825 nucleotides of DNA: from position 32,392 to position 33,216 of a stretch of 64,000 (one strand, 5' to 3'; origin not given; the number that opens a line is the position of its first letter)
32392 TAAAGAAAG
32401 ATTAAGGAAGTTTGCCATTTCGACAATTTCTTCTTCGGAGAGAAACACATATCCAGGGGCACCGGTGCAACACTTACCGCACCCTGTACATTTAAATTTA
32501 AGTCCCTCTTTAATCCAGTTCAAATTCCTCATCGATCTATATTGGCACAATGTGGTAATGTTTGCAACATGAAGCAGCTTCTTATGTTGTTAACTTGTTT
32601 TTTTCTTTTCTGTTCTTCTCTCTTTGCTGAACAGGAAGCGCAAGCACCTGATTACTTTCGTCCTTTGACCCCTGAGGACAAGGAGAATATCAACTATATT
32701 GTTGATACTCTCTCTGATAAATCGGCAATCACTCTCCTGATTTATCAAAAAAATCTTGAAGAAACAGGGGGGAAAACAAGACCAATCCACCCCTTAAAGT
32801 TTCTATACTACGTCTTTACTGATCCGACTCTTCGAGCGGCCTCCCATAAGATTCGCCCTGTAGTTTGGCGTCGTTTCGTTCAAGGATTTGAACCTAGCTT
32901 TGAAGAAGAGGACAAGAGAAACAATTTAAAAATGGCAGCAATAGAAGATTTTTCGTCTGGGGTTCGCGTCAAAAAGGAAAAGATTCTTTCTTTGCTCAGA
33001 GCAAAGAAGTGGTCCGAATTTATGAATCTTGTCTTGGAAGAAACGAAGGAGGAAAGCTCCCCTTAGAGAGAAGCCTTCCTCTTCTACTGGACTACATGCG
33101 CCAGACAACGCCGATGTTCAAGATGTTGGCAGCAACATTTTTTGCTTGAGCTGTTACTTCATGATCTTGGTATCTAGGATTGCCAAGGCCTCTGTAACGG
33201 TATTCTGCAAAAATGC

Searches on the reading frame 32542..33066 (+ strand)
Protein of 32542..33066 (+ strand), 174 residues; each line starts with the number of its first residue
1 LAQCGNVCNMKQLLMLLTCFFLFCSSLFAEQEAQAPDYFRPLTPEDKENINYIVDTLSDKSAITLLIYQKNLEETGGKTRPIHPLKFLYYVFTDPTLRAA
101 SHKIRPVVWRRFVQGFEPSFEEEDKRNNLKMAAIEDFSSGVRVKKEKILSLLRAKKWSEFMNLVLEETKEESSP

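Call 3: search_protein_families(library=pfam, proteins=[window:32542-33066:+], max_evalue=1)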
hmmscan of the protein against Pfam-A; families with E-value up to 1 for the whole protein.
window:32542-33066:+ (174 aa): 2 families
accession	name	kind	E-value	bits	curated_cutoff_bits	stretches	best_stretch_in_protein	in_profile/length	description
PF07261.16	DnaB_2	-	0.073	13.2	22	1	40-68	10-39/74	Replication initiation and membrane attachment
PF03472.21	Autoind_bind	-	0.2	11.6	23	1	90-122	55-84/149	Autoinducer binding domain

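Call 4: search_protein_families(library=ncbifam, proteins=[window:32542-33066:+], max_evalue=1)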
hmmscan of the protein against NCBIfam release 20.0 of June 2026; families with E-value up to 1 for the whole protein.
window:32542-33066:+ (174 aa): 1 family
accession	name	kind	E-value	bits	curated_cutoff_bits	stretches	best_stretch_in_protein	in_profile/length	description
NF002236.0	PRK01146.1-5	equivalog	0.07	13.1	134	1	44-91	19-66/94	DNA-directed RNA polymerase subunit L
